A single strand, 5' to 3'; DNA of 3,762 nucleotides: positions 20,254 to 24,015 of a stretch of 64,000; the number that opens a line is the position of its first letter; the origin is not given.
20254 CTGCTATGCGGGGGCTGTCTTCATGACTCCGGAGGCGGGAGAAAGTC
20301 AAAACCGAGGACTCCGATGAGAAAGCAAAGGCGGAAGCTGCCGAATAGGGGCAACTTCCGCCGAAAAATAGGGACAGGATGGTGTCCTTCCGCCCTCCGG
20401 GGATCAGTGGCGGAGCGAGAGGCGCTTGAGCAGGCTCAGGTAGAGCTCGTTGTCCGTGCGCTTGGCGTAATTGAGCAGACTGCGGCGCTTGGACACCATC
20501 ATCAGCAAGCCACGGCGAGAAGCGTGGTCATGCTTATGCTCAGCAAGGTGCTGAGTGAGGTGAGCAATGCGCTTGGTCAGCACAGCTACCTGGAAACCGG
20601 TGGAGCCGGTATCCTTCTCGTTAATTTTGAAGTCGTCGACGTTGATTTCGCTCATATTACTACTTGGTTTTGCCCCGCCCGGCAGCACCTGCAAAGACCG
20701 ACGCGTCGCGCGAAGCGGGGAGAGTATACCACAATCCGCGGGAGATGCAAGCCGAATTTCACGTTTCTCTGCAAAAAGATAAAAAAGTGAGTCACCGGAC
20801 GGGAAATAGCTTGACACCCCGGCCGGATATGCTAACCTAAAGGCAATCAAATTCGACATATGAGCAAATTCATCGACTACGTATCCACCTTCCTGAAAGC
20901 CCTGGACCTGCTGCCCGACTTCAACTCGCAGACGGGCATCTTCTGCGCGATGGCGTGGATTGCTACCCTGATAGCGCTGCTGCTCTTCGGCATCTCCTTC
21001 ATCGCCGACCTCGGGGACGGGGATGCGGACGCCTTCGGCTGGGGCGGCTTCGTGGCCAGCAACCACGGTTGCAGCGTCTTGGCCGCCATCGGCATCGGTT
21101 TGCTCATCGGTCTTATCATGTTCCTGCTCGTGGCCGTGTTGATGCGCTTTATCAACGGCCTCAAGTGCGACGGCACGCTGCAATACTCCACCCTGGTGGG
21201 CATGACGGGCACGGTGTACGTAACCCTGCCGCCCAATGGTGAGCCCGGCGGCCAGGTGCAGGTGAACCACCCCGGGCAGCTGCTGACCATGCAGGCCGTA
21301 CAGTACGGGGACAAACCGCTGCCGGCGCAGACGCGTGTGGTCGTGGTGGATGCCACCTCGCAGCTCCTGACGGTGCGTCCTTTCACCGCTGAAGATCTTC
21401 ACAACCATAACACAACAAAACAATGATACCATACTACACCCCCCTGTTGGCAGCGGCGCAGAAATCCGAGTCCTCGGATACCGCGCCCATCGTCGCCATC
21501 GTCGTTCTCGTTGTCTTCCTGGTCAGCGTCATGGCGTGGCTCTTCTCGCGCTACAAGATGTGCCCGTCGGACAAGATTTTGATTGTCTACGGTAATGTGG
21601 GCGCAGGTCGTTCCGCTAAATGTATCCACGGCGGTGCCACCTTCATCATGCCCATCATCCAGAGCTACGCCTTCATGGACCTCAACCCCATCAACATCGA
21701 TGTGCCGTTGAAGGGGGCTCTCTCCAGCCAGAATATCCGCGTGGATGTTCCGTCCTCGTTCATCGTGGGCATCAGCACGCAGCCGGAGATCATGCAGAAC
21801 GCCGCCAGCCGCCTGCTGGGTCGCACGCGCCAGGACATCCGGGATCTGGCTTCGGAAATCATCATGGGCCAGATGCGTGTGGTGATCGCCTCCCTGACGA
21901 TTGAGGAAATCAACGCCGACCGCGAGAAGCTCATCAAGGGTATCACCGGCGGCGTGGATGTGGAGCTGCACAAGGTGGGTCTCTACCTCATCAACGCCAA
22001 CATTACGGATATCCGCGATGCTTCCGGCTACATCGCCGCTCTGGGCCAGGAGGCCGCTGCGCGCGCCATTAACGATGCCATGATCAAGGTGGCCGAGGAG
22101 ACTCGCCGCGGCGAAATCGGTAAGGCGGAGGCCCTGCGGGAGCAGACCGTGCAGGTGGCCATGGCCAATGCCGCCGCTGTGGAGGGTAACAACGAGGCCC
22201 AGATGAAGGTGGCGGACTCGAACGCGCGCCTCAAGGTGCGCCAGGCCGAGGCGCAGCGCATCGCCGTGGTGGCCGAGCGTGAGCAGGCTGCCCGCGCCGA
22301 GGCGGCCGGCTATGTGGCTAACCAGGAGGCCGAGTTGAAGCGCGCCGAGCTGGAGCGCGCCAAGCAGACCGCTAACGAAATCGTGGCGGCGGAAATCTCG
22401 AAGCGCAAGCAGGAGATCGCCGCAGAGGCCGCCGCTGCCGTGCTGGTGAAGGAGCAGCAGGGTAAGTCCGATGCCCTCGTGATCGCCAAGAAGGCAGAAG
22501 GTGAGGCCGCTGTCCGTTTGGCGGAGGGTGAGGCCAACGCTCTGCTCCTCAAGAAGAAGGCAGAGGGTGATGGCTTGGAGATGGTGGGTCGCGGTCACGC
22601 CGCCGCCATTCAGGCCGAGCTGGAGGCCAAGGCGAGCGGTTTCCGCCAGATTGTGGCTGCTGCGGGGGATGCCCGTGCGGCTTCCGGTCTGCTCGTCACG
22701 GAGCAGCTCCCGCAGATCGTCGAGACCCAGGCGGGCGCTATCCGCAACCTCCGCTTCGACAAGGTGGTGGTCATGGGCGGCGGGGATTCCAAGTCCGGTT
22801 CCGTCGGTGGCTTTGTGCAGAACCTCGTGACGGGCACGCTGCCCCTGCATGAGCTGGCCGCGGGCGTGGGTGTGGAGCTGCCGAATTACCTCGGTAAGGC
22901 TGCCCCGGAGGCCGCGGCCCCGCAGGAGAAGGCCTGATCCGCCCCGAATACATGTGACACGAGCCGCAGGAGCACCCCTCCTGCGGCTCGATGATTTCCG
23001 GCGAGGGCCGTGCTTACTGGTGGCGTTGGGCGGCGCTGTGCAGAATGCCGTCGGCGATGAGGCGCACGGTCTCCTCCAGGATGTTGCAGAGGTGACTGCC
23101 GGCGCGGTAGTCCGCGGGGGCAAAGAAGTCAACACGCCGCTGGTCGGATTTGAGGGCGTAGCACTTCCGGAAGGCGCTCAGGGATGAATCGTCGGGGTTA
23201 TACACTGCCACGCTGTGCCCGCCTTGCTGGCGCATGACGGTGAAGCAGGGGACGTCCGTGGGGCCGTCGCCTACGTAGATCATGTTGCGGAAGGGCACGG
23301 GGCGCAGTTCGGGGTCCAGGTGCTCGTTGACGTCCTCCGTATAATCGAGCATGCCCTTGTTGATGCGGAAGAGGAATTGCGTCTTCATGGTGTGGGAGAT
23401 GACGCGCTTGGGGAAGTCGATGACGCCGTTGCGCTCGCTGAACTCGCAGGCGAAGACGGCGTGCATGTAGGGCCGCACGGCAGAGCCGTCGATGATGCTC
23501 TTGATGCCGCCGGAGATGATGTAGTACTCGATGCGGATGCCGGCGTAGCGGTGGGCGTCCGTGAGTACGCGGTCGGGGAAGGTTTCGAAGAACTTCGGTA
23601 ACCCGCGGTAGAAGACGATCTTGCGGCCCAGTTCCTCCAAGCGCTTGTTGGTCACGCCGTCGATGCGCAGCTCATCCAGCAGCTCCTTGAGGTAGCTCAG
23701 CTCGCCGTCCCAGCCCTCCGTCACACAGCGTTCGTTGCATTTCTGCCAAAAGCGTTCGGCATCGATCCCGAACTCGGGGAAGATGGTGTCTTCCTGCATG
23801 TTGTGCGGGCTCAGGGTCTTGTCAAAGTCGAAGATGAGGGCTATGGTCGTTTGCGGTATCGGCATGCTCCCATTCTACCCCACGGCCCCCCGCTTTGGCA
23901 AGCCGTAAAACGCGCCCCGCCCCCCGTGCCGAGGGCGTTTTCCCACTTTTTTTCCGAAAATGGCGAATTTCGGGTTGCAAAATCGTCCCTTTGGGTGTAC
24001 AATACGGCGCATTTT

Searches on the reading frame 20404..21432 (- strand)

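Call 79: search_protein_families(library=pfam, proteins=[window:20404-21432:-], max_evalue=0.0001)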
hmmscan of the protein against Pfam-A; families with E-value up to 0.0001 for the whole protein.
window:20404-21432:- (342 aa): 1 family
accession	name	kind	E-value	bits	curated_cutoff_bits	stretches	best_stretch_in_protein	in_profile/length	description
PF00312.27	Ribosomal_S15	-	7.5e-29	100.2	31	1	262-341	3-81/81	Ribosomal protein S15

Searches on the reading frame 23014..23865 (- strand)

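Call 80: search_protein_families(library=pfam, proteins=[window:23014-23865:-], max_evalue=0.0001)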
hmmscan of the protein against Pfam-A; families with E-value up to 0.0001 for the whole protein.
window:23014-23865:- (283 aa): 1 family
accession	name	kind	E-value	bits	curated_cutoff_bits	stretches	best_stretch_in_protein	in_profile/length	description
PF12710.13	HAD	-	7e-06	27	27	1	11-208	2-188/189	haloacid dehalogenase-like hydrolase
